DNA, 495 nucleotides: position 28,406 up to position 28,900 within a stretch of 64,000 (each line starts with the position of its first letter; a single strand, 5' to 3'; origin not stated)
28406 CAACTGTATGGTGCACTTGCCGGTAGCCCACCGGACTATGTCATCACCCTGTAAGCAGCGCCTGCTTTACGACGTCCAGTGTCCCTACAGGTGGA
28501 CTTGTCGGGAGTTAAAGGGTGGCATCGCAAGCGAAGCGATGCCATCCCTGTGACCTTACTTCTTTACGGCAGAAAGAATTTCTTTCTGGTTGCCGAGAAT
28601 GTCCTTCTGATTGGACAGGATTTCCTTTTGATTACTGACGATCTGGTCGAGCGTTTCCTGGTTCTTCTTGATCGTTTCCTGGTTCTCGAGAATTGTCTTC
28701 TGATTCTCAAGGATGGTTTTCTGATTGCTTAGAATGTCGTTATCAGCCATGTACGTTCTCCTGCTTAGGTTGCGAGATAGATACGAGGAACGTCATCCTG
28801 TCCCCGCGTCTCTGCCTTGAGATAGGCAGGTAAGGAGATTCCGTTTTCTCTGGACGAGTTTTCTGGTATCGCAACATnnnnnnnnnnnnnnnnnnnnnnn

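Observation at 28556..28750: AT-rich 64-aa protein made of eight near-identical I-L-x-N-Q-K-x heptads (Asn at every d position)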

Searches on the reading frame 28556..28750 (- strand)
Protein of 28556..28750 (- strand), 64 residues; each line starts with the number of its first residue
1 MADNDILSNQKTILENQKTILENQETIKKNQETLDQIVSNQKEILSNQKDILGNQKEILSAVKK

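Call 3: search_protein_families(library=pfam, proteins=[window:28556-28750:-], max_evalue=1)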
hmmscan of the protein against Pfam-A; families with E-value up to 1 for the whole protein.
window:28556-28750:- (64 aa): 4 families
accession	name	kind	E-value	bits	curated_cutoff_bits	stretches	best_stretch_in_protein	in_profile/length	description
PF04417.17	DUF501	-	0.086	13.2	23.8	1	13-57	44-88/139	Protein of unknown function (DUF501)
PF12494.13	DUF3695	-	0.17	12.2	27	1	5-33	57-85/101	Protein of unknown function (DUF3695)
PF14885.12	GHL15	-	0.21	11.9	27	1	1-58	93-152/271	Hypothetical glycosyl hydrolase family 15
PF06103.16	DUF948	-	0.31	11.7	37.2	1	12-56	20-64/89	Bacterial protein of unknown function (DUF948)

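Call 4: search_protein_families(library=ncbifam, proteins=[window:28556-28750:-], max_evalue=1)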
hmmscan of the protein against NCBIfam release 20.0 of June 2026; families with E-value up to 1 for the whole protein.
window:28556-28750:- (64 aa): 5 families
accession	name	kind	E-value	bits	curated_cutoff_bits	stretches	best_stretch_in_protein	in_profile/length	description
NF041271.1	Phos_CheZ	equivalog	0.017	14.6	350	1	18-63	110-154/242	protein phosphatase CheZ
NF041291.1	StbC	equivalog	0.089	13.1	100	1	7-63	16-70/122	plasmid stabilization protein StbC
NF040881.1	PTS_reg_TmaR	equivalog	0.12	12.4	170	0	41-59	26-44/103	PTS system regulator TmaR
NF008068.0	PRK10803.1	equivalog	0.15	12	383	1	10-51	60-101/263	cell division protein CpoB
NF046104.1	PptglHdxlasePcsB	equivalog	0.63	9.2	450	1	4-57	141-195/400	peptidoglycan hydrolase PcsB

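Call 6: find_homologous_proteins(query=window:28556-28750:-, max_evalue=0.01)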
Query window:28556-28750:- (64 aa): 38 proteins with E <= 0.01 among 85 candidates.
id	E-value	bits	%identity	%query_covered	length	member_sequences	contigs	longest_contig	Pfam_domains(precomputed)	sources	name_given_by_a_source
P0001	2.7e-17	79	72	100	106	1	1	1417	-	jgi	jgi:hypothetical protein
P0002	5.4e-17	78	70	100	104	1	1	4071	-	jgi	jgi:hypothetical protein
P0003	3.7e-16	75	70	100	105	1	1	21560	-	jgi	jgi:hypothetical protein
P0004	4.2e-16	75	67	73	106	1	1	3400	-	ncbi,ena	-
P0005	4.6e-14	69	70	73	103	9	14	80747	-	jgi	jgi:hypothetical protein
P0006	2.1e-12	64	54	100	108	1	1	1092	-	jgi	jgi:hypothetical protein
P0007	5.0e-12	62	55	98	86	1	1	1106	-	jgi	jgi:hypothetical protein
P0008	5.3e-12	62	54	100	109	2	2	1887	-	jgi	jgi:phage-related protein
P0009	5.5e-12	62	48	75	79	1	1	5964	-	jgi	jgi:Fe-S cluster biosynthesis and repair protein YggX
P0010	6.6e-12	62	55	100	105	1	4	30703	-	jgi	jgi:hypothetical protein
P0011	6.7e-12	62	71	64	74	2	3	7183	-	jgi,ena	-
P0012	6.8e-12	62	70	73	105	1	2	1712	-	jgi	jgi:uncharacterized protein YeaC (DUF1315 family)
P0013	6.8e-12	62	54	100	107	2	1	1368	-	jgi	jgi:hypothetical protein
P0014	8.8e-12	62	53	98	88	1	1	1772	-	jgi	jgi:hypothetical protein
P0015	1.1e-11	61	68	73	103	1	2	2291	-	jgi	jgi:hypothetical protein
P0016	1.4e-11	61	53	100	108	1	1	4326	-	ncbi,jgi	jgi:hypothetical protein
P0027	5.9e-8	50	48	100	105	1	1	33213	-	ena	-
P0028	1.2e-7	49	43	100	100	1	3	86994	-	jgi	jgi:hypothetical protein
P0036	6.3e-5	40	53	84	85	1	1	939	-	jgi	-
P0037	6.7e-5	40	52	100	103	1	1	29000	-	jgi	jgi:hypothetical protein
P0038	1.2e-4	40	49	100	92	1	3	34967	-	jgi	jgi:hypothetical protein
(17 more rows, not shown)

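Call 11: find_encoding_contigs(protein=P0005, flank=6000, max_places=4)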
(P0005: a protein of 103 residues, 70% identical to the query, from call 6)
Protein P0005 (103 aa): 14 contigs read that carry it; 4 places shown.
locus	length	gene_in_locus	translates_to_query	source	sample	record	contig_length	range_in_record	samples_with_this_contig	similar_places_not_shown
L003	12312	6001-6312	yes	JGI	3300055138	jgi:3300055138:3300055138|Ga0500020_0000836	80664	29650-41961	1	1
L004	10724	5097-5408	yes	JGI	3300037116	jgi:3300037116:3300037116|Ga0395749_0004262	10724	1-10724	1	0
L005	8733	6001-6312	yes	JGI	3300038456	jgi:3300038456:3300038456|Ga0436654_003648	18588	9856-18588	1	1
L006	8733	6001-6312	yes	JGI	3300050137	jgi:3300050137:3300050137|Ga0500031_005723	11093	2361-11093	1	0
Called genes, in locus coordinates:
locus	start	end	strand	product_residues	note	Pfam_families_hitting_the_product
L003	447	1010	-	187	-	PF14561:TPR_20 (faint), PF13174:TPR_6 (faint), PF13414:TPR_11 (faint), PF24575:TPR_Slam (faint), PF00515:TPR_1 (faint), PF07721:TPR_4 (faint), PF13432:TPR_16 (weak), PF14559:TPR_19 (weak), +2 more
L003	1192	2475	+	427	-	-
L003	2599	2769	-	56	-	-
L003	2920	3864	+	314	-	PF00351:Biopterin_H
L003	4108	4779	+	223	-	PF01895:PhoU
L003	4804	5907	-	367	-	PF13685:Fe-ADH_2 (faint), PF01761:DHQ_synthase, PF24621:DHQS_C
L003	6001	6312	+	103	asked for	-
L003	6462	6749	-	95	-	-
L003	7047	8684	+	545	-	-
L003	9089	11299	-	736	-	PF00676:E1_dh, PF02779:Transket_pyr, PF02780:Transketolase_C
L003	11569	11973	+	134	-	PF05635:23S_rRNA_IVP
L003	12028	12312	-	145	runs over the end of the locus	-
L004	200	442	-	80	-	-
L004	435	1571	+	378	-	-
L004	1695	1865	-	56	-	-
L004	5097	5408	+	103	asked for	-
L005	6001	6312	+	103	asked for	-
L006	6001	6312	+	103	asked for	-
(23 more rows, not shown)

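Call 12: find_encoding_contigs(protein=P0028, flank=6000, max_places=3)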
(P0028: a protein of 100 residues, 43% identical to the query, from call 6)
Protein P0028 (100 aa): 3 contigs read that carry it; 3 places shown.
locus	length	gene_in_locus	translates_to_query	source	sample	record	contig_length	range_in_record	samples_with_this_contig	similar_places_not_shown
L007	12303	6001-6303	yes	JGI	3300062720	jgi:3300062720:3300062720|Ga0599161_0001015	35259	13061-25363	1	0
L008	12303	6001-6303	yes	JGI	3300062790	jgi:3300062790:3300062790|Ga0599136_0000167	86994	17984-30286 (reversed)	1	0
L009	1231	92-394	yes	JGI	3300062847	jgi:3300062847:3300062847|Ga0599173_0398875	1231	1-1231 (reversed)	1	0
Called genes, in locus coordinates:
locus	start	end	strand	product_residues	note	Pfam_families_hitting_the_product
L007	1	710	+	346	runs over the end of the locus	PF00174:Oxidored_molyb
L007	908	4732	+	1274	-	PF13620:CarboxypepD_reg, PF13715:CarbopepD_reg_2 (faint), PF17210:SdrD_B (faint), PF25183:OMP_b-brl_4, PF00593:TonB_dep_Rec_b-barrel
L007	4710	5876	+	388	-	PF25060:ARM_TT21_2nd (faint), PF13428:TPR_14 (faint), PF00515:TPR_1 (faint), PF03704:BTAD (faint), PF12895:ANAPC3, PF14559:TPR_19 (weak), PF25063:ARM_TT21_C (weak), PF14559:TPR_19 (weak), +14 more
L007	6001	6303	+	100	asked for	-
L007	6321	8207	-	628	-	PF01839:FG-GAP (faint), PF13517:FG-GAP_3, PF07593:UnbV_ASPIC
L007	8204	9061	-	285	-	PF03116:NQR2_RnfD_RnfE (faint)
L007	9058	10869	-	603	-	PF01839:FG-GAP (faint), PF13517:FG-GAP_3, PF07593:UnbV_ASPIC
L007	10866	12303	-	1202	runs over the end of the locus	PF07719:TPR_2 (faint), PF13432:TPR_16 (faint), PF23914:TPR_CcmH_CycH (weak), PF01839:FG-GAP (faint), PF13517:FG-GAP_3, PF07593:UnbV_ASPIC (weak)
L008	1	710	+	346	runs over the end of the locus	PF00174:Oxidored_molyb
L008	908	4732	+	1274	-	PF13620:CarboxypepD_reg, PF13715:CarbopepD_reg_2 (faint), PF17210:SdrD_B (faint), PF25183:OMP_b-brl_4, PF00593:TonB_dep_Rec_b-barrel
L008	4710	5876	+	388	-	PF25060:ARM_TT21_2nd (faint), PF13428:TPR_14 (faint), PF00515:TPR_1 (faint), PF03704:BTAD (faint), PF07719:TPR_2 (faint), PF12895:ANAPC3, PF14559:TPR_19 (weak), PF25063:ARM_TT21_C (weak), +13 more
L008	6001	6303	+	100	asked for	-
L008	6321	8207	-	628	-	PF01839:FG-GAP (faint), PF13517:FG-GAP_3, PF07593:UnbV_ASPIC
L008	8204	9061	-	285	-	PF03116:NQR2_RnfD_RnfE (faint)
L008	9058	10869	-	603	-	PF01839:FG-GAP (faint), PF13517:FG-GAP_3, PF07593:UnbV_ASPIC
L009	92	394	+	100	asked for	-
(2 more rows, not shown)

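Call 13: search_protein_representatives(protein=window:28556-28750:-)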
Query: 64 residues. Proteins with E-value up to 0.001 (for the whole library): 480; up to 1e-10: 64; up to 1e-30: 0. The best 150 are listed.
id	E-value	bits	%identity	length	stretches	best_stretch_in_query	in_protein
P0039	2.4e-20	86.7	52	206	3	1-57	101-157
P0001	8.4e-18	78.8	73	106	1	2-64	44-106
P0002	1.7e-17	77.8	70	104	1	1-64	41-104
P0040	5.0e-17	76.4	72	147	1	1-64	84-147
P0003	1.2e-16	75.2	70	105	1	1-64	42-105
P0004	1.4e-16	75.1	79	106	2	7-47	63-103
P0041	5.3e-15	70.1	66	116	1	3-64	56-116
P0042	1.4e-14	68.8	54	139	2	1-55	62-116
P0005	1.5e-14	68.7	53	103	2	5-53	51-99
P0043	2.0e-14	68.3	54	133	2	1-57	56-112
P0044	2.9e-14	67.8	49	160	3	1-58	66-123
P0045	4.8e-14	67.1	63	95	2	6-47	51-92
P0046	8.5e-14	66.4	62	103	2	5-56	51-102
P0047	1.0e-13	66.1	54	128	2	9-57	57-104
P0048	1.1e-13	66.0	53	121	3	1-58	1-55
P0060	1.3e-12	62.7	51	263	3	12-59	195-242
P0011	2.1e-12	62.0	67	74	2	6-47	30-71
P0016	4.4e-12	61.0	66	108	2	6-46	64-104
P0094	2.1e-10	55.8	52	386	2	1-58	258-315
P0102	4.5e-10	54.8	46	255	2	10-58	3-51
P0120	2.1e-09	52.7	49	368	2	12-60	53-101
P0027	1.9e-08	49.7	53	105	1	1-64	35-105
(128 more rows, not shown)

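Call 18: search_solved_structures(query=window:28556-28750:-, max_evalue=10, show_alignments=3)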
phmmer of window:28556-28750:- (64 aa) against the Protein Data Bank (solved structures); distinct sequences matched with E-value up to 10: 15.
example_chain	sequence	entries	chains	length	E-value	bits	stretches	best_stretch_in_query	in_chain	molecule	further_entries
6nyk_A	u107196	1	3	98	0.34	14.7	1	10-64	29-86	Design construct XAX_GGDQ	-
6nx2_A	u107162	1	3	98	0.34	14.7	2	6-44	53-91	Design construct AAA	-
7r2k_A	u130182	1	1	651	0.84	13.5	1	4-52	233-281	CRISPR-associated helicase Cas3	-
6o0c_A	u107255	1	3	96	0.86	13.4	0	5-41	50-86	Design construct XAA_GVDQ mutant M4L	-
2wz7_A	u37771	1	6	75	1.1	13.2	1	9-47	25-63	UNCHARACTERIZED PROTEIN YBGF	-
6nxm_A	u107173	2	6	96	1.1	13.1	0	5-41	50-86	Design construct XAA_GVDQ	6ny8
7tr8_A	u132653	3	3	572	1.2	13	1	4-52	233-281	CRISPR-associated helicase Cas3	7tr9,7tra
2xdj_A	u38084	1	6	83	1.3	12.9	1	9-47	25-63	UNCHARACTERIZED PROTEIN YBGF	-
6nz3_A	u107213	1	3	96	1.5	12.7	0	13-63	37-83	Design construct XAA_GGHN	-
6o0i_A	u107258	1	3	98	2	12.3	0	16-49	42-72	Design construct XAA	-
1ltx_R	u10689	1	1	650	4.7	11.1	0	5-41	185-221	Rab Escort Protein 1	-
1vg0_A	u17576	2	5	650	4.8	11.1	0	5-41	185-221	Rab proteins geranylgeranyltransferase component A 1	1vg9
8uao_A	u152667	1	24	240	5.5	10.9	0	4-45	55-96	DpHF18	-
2dgj_A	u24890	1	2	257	6.5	10.7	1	4-56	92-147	hypothetical protein ebhA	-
3g67_A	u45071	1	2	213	8.2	10.4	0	12-58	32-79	Methyl-accepting chemotaxis protein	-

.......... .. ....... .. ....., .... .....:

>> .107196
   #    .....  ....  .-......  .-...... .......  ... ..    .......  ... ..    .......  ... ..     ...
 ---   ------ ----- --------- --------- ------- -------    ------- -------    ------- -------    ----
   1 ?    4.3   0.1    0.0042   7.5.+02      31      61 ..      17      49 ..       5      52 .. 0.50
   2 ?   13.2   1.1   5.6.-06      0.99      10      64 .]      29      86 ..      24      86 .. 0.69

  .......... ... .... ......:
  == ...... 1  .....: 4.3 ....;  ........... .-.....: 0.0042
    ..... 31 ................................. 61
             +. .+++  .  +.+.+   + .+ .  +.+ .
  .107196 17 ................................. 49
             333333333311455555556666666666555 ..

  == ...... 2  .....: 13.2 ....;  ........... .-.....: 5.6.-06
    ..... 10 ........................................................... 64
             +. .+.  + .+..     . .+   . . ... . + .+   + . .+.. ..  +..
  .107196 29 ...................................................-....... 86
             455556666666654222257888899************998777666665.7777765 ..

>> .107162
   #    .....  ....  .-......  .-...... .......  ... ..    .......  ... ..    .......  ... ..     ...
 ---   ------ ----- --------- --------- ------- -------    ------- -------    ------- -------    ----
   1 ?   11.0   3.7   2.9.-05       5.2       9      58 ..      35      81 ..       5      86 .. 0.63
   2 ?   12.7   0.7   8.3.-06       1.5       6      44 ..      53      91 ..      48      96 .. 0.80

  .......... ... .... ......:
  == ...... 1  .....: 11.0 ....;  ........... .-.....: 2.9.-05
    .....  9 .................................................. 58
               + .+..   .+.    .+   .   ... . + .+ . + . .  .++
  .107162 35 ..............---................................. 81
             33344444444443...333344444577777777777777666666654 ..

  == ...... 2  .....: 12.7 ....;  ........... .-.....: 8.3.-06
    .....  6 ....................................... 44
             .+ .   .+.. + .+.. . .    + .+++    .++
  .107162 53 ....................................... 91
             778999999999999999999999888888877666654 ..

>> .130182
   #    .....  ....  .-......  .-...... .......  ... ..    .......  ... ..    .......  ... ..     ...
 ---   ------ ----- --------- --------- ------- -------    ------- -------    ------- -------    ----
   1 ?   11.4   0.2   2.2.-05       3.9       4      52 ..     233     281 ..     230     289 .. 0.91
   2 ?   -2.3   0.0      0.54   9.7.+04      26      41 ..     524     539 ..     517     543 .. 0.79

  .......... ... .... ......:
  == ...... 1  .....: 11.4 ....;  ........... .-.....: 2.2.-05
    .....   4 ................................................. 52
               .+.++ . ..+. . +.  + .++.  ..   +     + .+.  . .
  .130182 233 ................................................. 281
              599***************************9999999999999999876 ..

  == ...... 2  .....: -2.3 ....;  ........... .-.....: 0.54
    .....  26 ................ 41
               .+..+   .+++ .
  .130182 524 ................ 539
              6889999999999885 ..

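Call 58: predict_structure(alignment_id=A2)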
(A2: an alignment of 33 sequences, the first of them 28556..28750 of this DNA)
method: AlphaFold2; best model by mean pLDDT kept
length: 64 residues; sequences in the alignment: 33
mean_pLDDT: 96.5   pTM: 0.63
mean pLDDT of the five models: 96.5, 96.1, 95.9, 95.3, 95.2
residues with pLDDT >= 90: 60; 70-90: 4; 50-70: 0; < 50: 0
segments of 3 or more residues with pLDDT < 50: none
pLDDT, mean of each block of 10 residues (from residue 1): 91 98 98 98 98 97 90
secondary structure, 60 per line:
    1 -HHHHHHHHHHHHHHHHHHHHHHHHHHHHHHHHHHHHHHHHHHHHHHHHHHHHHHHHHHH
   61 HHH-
elements in order: H2-63

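Call 60: find_encoding_contigs(protein=P0010, flank=7000, max_places=2)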
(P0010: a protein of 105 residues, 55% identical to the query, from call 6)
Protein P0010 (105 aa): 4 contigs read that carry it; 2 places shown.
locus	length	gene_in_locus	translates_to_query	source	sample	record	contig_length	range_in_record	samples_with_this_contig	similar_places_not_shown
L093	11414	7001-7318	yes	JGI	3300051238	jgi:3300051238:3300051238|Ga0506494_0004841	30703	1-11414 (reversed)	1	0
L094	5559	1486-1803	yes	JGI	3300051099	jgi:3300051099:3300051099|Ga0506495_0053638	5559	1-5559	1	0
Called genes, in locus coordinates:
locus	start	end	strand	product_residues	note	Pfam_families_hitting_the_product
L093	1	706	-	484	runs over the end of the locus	PF01171:ATP_bind_3, PF11734:TilS_C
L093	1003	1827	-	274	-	PF02548:Pantoate_transf (weak), PF13714:PEP_mutase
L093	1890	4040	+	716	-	PF01134:GIDA, PF12831:FAD_oxidored (faint), PF21680:GIDA_C_1st, PF13932:SAM_GIDA_C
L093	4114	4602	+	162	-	PF02870:Methyltransf_1N, PF01035:DNA_binding_1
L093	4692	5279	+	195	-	PF00085:Thioredoxin (faint), PF13098:Thioredoxin_2 (faint), PF13462:Thioredoxin_4, PF01323:DSBA (faint)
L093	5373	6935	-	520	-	PF04223:CitF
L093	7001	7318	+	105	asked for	-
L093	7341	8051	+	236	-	PF14534:DUF4440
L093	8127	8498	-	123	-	PF07366:SnoaL, PF12680:SnoaL_2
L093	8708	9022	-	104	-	PF11746:DUF3303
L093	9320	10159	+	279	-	PF13424:TPR_12 (faint), PF13432:TPR_16 (faint), PF13431:TPR_17 (faint), PF07719:TPR_2 (faint), PF13181:TPR_8 (faint), PF13414:TPR_11, PF00515:TPR_1 (weak)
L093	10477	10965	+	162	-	PF14534:DUF4440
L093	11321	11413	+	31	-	?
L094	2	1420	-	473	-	?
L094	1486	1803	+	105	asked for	-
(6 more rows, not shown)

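Call 61: find_encoding_contigs(protein=P0027, flank=7000, max_places=2)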
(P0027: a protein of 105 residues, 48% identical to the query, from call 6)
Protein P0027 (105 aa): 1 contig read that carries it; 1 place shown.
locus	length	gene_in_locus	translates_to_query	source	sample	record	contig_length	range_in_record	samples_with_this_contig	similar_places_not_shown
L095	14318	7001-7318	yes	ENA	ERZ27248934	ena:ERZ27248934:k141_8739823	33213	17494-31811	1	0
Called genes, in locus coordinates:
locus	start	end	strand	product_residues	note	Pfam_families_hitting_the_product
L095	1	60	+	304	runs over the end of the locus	PF13620:CarboxypepD_reg (weak), PF22904:NOMO1-like_2nd (weak)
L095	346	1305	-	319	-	PF00034:Cytochrom_C, PF13442:Cytochrome_CBB3 (weak), PF00034:Cytochrom_C, PF13442:Cytochrome_CBB3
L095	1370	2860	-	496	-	-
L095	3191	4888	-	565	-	PF01839:FG-GAP (faint), PF13517:FG-GAP_3, PF07593:UnbV_ASPIC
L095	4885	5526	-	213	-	PF00072:Response_reg, PF00196:GerE, PF08281:Sigma70_r4_2 (weak)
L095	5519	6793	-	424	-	PF07730:HisKA_3, PF02518:HATPase_c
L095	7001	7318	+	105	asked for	-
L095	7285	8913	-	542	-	PF01839:FG-GAP (faint), PF13517:FG-GAP_3, PF07593:UnbV_ASPIC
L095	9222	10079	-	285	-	PF03116:NQR2_RnfD_RnfE (faint)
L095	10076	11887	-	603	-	PF01839:FG-GAP (faint), PF13517:FG-GAP_3, PF07593:UnbV_ASPIC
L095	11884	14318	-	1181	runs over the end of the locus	PF07719:TPR_2 (faint), PF23914:TPR_CcmH_CycH (weak), PF13517:FG-GAP_3, PF07593:UnbV_ASPIC (weak)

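Call 62: find_encoding_contigs(protein=P0037, flank=7000, max_places=2)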
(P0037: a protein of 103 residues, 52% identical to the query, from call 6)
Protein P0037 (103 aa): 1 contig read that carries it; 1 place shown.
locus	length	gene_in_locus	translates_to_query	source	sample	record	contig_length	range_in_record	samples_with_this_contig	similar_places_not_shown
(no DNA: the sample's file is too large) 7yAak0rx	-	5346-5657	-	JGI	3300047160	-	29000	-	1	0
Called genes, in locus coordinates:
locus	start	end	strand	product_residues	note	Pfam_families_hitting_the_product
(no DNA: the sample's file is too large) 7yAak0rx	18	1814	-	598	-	PF01839:FG-GAP (faint), PF13517:FG-GAP_3, PF07593:UnbV_ASPIC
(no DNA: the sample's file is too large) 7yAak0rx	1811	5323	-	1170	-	PF07719:TPR_2 (faint), PF14559:TPR_19 (faint), PF23914:TPR_CcmH_CycH (faint), PF13517:FG-GAP_3, PF07593:UnbV_ASPIC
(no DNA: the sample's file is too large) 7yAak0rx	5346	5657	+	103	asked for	-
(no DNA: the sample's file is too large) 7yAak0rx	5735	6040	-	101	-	-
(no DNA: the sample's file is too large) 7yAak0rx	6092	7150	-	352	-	PF13379:NMT1_2, PF12974:Phosphonate-bd, PF09084:NMT1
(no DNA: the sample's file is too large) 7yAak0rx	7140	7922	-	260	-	PF00528:BPD_transp_1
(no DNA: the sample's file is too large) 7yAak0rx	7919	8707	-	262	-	PF00005:ABC_tran, PF13304:AAA_21 (faint)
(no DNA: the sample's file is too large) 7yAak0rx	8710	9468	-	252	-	PF00528:BPD_transp_1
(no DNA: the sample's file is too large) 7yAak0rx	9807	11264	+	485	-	PF07690:MFS_1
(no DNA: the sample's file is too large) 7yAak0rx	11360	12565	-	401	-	-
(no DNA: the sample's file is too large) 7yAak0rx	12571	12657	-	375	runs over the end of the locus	-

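Call 63: find_encoding_contigs(protein=P0038, flank=7000, max_places=2)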
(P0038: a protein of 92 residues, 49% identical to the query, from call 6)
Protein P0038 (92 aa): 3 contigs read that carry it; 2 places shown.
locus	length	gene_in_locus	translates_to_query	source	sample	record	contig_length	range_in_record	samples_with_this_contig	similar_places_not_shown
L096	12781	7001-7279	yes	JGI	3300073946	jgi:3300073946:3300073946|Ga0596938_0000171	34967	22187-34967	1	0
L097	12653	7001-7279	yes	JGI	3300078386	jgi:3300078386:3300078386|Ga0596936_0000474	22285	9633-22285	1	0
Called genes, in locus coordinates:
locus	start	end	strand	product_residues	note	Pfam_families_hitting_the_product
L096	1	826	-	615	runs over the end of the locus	PF01839:FG-GAP (faint), PF13517:FG-GAP_3, PF07593:UnbV_ASPIC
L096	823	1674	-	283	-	-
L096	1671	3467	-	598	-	PF01839:FG-GAP (faint), PF13517:FG-GAP_3, PF07593:UnbV_ASPIC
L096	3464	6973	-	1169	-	PF07719:TPR_2 (faint), PF23914:TPR_CcmH_CycH (faint), PF13517:FG-GAP_3, PF07593:UnbV_ASPIC (weak)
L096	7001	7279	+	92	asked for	-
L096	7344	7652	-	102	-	-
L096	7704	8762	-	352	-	PF13379:NMT1_2, PF12974:Phosphonate-bd (weak), PF09084:NMT1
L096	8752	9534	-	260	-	PF00528:BPD_transp_1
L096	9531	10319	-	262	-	PF00005:ABC_tran, PF13304:AAA_21 (faint)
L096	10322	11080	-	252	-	PF00528:BPD_transp_1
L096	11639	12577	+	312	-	PF19307:SrpI-like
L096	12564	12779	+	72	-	?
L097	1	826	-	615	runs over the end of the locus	PF01839:FG-GAP (faint), PF13517:FG-GAP_3, PF07593:UnbV_ASPIC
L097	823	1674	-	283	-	-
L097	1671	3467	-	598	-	PF01839:FG-GAP (faint), PF13517:FG-GAP_3, PF07593:UnbV_ASPIC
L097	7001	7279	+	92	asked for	-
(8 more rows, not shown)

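Call 71: search_protein_families(library=phrogs, proteins=[window:28556-28750:-], max_evalue=1)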
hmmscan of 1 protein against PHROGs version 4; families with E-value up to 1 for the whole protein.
window:28556-28750:- (64 aa): 8 families
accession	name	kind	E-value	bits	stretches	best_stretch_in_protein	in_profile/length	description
phrog_24169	-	unknown function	7.5e-09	36.5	2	28-51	2-25/45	-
phrog_33318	-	unknown function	0.016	16.4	1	41-63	14-36/51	-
phrog_23264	-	unknown function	0.048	14.5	1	32-58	28-54/61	-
phrog_7919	-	unknown function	0.098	13.9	1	14-63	53-101/105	-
phrog_10901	-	unknown function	0.13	13.3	0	25-61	26-63/91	-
phrog_26252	-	unknown function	0.15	13.4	0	7-43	43-80/97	-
phrog_2429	-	moron, auxiliary metabolic gene and host takeover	0.86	10.9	0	15-44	42-73/82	involved in bacteriocin production or immunity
phrog_34913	-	unknown function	0.97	11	0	37-64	29-56/81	-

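Call 72: search_protein_families(library=padloc, proteins=[window:28556-28750:-], max_evalue=1)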
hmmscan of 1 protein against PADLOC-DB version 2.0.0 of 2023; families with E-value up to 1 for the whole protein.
window:28556-28750:- (64 aa): 1 family
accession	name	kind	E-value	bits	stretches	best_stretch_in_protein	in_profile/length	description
PDLC04634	PDC-M40C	-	0.023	12.3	1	6-61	106-159/344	-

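Call 74: search_dna_similar(query=window:28556-28750:-, collection=phages, mode=protein, max_evalue=0.001, max_rows=15)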
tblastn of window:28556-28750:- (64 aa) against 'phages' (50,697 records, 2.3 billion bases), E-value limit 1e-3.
No match.

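Call 75: search_dna_similar(query=window:28556-28750:-, collection=plasmids, mode=protein, max_evalue=0.001, max_rows=15)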
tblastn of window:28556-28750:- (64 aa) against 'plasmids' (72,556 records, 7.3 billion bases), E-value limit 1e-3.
Records with a match: 1; places in all: 1; records where one place covers at least 80% of the query: 1.
Best place of each record, by identity: <60% 1.
By first word of the organism name: Francisella 1.
By predicted mobility (MOB-suite, as given by PLSDB): non-mobilizable 1.
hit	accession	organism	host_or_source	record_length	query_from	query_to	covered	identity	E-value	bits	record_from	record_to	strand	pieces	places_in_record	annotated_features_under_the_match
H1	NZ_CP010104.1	Francisella tularensis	Microbial isolate,water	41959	6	60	86%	43.6%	3e-5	46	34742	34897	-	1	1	none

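Call 90: list_cluster_members(proteins=[window:28556-28750:-, P0016, P0004, P0011])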
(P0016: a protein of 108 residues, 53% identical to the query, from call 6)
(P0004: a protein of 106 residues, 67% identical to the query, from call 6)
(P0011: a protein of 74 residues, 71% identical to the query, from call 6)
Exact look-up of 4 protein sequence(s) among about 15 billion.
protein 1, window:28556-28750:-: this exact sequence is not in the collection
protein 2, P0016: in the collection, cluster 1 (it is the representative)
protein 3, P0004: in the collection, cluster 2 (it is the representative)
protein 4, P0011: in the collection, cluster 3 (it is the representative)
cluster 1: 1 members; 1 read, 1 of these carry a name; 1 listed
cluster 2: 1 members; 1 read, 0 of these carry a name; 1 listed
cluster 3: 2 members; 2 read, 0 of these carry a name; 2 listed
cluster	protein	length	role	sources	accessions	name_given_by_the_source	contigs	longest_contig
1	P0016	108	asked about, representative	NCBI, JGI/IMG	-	hypothetical protein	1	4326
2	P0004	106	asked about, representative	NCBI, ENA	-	-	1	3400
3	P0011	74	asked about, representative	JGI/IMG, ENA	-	-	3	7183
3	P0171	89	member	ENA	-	-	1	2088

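Call 95: search_protein_families(library=pfam, proteins=[P0094, P0120, P0102, P0048, P0036, P0060], max_evalue=0.01)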
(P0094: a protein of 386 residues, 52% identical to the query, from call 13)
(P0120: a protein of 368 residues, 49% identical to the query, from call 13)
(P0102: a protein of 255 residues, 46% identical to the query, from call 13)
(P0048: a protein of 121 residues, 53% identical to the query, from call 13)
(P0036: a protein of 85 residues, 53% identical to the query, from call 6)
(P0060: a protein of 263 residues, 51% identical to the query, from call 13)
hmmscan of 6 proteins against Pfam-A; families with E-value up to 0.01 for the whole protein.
P0094 (386 aa): 4 families
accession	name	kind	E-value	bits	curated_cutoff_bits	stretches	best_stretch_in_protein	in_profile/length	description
PF00837.23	T4_deiodinase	-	8.2e-26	91.2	27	1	22-182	77-233/237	Iodothyronine deiodinase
PF00578.27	AhpC-TSA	-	1.4e-09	38.4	26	1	22-164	3-123/124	AhpC/TSA family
PF08534.16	Redoxin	-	1.2e-07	32.1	26.6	1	21-164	3-130/148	Redoxin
PF23923.1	DUF7262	-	0.00071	20.5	27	0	285-345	34-91/132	Family of unknown function (DUF7262)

P0120 (368 aa): 0 families

P0102 (255 aa): 3 families
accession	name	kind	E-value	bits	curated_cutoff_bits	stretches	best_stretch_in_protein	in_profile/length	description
PF00550.31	PP-binding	-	3.1e-07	31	20.8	1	109-158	11-59/67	Phosphopantetheine attachment site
PF00041.27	fn3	-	0.0021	18.7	25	0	174-204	51-80/84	Fibronectin type III domain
PF05262.16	Borrelia_P83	-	0.0091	14.9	33.6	0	27-111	280-367/489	Borrelia P83/100 protein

P0048 (121 aa): 0 families

P0036 (85 aa): 0 families

P0060 (263 aa): 1 family
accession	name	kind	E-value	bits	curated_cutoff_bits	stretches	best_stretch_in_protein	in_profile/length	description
PF23923.1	DUF7262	-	0.0065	17.4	27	0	184-245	32-89/132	Family of unknown function (DUF7262)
